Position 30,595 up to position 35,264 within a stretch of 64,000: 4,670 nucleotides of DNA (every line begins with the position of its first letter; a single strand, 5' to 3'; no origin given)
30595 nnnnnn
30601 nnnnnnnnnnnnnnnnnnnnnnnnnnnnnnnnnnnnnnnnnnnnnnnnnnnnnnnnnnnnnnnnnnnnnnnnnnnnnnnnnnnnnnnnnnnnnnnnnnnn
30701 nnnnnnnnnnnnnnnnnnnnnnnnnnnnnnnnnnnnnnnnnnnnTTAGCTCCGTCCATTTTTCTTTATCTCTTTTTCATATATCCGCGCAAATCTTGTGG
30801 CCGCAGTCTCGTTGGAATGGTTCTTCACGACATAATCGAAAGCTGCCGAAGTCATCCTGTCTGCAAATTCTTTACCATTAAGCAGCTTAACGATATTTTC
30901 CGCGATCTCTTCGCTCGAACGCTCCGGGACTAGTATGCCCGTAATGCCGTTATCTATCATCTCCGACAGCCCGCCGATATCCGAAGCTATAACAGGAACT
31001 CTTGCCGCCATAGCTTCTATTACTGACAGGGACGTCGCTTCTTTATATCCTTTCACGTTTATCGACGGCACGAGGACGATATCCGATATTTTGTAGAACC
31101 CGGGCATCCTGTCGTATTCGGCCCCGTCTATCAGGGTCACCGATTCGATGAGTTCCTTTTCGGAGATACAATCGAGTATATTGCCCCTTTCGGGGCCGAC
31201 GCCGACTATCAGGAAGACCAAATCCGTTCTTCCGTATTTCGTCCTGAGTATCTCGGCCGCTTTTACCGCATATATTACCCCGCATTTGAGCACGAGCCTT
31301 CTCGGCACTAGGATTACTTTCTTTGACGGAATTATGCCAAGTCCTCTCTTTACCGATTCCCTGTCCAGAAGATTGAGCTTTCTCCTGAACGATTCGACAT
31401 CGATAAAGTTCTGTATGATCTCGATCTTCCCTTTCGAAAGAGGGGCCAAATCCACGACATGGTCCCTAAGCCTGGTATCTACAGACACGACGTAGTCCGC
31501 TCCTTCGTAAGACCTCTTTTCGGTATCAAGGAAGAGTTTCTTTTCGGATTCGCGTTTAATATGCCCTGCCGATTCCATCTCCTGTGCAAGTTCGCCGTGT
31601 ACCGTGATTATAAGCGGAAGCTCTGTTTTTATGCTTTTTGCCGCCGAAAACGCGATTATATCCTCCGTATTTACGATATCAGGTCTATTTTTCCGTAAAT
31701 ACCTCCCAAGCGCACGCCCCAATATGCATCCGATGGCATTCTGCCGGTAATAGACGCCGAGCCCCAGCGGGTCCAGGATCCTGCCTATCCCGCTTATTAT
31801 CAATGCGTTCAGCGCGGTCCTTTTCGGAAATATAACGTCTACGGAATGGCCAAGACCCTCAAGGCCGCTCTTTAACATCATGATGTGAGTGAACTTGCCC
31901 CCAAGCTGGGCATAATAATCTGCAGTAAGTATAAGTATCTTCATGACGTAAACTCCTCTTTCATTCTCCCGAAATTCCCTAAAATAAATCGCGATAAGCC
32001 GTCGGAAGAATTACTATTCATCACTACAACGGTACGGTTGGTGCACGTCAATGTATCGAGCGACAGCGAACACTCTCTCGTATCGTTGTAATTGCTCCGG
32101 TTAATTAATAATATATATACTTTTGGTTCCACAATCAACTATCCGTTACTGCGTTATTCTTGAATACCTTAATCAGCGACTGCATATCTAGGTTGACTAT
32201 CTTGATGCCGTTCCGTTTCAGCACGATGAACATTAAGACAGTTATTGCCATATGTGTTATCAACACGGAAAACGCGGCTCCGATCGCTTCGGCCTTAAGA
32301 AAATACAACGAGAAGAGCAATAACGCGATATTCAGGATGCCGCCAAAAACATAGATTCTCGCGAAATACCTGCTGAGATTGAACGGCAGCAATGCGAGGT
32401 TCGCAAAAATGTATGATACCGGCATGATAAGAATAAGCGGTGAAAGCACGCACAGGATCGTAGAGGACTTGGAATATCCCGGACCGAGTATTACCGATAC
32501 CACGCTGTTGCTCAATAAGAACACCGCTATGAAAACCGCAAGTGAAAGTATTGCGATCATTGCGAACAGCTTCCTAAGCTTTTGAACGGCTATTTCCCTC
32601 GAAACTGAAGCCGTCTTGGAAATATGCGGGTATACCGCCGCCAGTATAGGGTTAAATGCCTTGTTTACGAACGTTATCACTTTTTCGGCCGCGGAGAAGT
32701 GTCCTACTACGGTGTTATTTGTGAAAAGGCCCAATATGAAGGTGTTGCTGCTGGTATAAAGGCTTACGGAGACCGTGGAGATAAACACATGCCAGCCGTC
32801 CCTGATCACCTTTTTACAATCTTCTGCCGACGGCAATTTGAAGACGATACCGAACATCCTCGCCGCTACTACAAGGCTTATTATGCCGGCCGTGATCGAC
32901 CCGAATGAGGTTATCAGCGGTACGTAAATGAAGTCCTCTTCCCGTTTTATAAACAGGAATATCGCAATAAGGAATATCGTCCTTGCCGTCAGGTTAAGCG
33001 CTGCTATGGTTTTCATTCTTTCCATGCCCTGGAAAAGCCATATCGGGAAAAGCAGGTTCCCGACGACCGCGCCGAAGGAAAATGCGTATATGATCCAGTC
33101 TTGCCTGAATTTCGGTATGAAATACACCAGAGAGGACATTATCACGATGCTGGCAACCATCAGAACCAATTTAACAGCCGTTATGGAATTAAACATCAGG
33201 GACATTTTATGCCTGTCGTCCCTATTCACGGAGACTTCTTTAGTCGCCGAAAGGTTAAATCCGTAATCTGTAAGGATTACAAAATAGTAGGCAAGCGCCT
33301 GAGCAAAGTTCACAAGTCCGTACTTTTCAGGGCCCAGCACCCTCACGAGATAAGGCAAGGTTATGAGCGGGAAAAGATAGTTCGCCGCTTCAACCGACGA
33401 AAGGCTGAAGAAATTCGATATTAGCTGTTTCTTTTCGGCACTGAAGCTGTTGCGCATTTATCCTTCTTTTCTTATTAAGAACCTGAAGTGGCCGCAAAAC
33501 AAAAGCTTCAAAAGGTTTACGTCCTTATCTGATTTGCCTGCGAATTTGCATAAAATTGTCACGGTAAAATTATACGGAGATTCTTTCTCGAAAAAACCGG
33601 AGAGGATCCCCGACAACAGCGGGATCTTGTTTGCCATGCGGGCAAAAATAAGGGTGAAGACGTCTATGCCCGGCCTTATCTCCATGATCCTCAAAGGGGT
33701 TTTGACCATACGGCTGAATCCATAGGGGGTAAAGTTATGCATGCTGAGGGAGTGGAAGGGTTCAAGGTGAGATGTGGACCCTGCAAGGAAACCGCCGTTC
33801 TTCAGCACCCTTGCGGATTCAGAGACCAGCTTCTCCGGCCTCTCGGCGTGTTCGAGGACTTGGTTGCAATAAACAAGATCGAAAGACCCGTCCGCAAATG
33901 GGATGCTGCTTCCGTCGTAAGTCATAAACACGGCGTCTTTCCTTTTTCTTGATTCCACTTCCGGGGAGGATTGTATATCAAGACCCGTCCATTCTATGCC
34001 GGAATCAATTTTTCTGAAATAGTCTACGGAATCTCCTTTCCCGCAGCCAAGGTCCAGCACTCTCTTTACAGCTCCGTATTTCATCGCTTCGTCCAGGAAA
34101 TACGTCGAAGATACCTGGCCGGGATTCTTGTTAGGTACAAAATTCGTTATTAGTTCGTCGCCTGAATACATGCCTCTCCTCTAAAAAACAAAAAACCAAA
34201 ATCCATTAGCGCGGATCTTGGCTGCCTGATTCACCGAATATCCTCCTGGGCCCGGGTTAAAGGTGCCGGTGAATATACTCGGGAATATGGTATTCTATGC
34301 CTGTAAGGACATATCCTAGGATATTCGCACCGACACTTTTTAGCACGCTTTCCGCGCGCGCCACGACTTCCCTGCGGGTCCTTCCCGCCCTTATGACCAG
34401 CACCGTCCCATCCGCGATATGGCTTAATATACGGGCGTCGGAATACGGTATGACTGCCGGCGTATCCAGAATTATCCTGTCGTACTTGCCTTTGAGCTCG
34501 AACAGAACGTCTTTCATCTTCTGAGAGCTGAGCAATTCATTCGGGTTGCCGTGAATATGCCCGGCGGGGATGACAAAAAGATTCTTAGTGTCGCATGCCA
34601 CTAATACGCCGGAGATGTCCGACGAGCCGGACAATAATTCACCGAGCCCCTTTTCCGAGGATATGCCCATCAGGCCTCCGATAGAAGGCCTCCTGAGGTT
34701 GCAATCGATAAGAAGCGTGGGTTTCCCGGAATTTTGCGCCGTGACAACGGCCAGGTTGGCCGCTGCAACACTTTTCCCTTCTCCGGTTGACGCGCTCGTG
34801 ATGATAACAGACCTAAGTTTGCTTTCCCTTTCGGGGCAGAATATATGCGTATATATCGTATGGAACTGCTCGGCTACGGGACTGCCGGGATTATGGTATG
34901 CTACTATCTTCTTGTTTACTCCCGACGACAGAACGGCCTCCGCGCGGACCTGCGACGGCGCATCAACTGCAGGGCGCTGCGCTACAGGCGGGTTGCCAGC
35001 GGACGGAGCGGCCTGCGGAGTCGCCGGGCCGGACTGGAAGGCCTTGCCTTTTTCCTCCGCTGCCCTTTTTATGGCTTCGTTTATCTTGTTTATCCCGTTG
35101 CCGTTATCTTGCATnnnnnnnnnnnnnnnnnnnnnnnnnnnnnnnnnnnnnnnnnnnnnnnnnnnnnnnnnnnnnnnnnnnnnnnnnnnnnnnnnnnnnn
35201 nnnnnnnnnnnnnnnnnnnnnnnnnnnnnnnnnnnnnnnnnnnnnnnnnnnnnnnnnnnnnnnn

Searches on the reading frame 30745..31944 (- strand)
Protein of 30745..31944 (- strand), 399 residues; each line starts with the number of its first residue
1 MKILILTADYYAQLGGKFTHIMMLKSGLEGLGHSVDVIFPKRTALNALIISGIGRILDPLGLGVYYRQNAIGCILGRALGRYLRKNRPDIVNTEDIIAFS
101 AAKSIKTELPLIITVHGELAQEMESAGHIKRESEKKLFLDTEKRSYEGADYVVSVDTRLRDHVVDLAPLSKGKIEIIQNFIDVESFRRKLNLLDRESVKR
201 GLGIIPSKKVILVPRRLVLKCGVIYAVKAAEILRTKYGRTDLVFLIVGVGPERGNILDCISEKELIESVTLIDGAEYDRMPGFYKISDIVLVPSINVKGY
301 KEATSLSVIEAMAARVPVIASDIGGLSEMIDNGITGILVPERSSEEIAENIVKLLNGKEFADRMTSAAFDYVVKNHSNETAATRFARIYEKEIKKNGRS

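Call 51: search_protein_families(library=pfam, proteins=[window:30745-31944:-], max_evalue=0.001)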
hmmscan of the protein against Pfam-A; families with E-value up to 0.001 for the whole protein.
window:30745-31944:- (399 aa): 6 families
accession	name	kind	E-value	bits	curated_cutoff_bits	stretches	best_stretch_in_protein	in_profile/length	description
PF00534.26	Glycos_transf_1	-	8.4e-33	113.8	26.4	1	195-368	2-169/172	Glycosyl transferases group 1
PF13692.12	Glyco_trans_1_4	-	4.7e-25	88.9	27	1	209-356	2-141/142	Glycosyl transferases group 1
PF13439.12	Glyco_transf_4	-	2e-19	70.7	28.5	1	15-184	2-169/170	Glycosyltransferase Family 4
PF13579.12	Glyco_trans_4_4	-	6.8e-10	39.9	29.7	1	19-179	5-157/158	Glycosyl transferase 4-like domain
PF13524.12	Glyco_trans_1_2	-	9.9e-07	29.2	25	1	268-385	28-142/144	Glycosyl transferase-like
PF20706.3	GT4-conflict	-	3.5e-05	23.4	26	1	130-371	128-358/385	Family 4 Glycosyltransferase in conflict systems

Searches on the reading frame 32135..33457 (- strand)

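Call 51: search_protein_families(library=pfam, proteins=[window:32135-33457:-], max_evalue=0.001)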
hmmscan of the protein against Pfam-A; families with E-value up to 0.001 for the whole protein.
window:32135-33457:- (440 aa): 2 families
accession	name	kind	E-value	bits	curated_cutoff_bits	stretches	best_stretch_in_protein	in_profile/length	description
PF01943.22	Polysacc_synt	-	4.5e-62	210.4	28.2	1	14-282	3-273/274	Polysaccharide biosynthesis protein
PF13440.11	Polysacc_synt_3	-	1e-12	48.4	23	1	37-331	2-291/293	Polysaccharide biosynthesis protein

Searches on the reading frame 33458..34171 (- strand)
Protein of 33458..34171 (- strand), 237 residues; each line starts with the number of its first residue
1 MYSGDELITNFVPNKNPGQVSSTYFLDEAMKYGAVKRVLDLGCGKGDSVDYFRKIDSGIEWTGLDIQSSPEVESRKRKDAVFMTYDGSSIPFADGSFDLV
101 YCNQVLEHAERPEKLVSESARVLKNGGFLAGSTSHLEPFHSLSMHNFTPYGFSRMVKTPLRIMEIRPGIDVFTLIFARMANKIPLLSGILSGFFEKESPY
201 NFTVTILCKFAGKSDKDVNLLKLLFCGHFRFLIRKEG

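Call 51: search_protein_families(library=pfam, proteins=[window:33458-34171:-], max_evalue=0.001)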
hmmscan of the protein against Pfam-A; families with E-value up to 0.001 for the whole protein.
window:33458-34171:- (237 aa): 7 families
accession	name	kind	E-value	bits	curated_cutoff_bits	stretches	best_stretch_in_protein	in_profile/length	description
PF08241.18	Methyltransf_11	-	4.4e-20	72.6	21.2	1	39-130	1-94/95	Methyltransferase domain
PF13649.12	Methyltransf_25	-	6.4e-15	56.1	27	1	38-127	1-97/97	Methyltransferase domain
PF13489.12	Methyltransf_23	-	1.6e-14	54.4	27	1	34-144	22-128/164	Methyltransferase domain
PF08242.18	Methyltransf_12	-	4.2e-13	50.3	30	1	39-129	1-98/98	Methyltransferase domain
PF13847.12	Methyltransf_31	-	5.7e-12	46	27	1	36-146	5-125/145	Methyltransferase domain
PF07021.18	MetW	-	2.3e-07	31.1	21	1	36-124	15-103/193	Methionine biosynthesis protein MetW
PF01209.24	Ubie_methyltran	-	1.9e-05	24.6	20.1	1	34-130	47-150/233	ubiE/COQ5 methyltransferase family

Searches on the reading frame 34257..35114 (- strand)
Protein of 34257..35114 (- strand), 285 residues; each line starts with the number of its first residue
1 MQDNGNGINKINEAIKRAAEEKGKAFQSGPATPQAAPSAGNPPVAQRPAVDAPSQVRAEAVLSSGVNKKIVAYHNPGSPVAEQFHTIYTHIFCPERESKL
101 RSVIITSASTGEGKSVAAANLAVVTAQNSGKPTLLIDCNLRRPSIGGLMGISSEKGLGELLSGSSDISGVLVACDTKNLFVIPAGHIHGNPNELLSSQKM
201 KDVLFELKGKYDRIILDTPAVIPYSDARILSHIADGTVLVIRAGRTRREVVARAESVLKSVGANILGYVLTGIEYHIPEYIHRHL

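Call 51: search_protein_families(library=pfam, proteins=[window:34257-35114:-], max_evalue=0.001)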
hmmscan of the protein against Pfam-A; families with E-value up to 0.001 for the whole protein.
window:34257-35114:- (285 aa): 3 families
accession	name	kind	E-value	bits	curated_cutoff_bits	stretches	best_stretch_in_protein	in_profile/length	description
PF13614.12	AAA_31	-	2.8e-07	31.1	27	1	103-230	4-137/177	AAA domain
PF01656.29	CbiA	-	6.9e-06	26.5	25.4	1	103-211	1-69/125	CobQ/CobB/MinD/ParA nucleotide binding domain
PF10609.15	ParA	-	1.1e-05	25.4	27.1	1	102-269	5-171/246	NUBPL iron-transfer P-loop NTPase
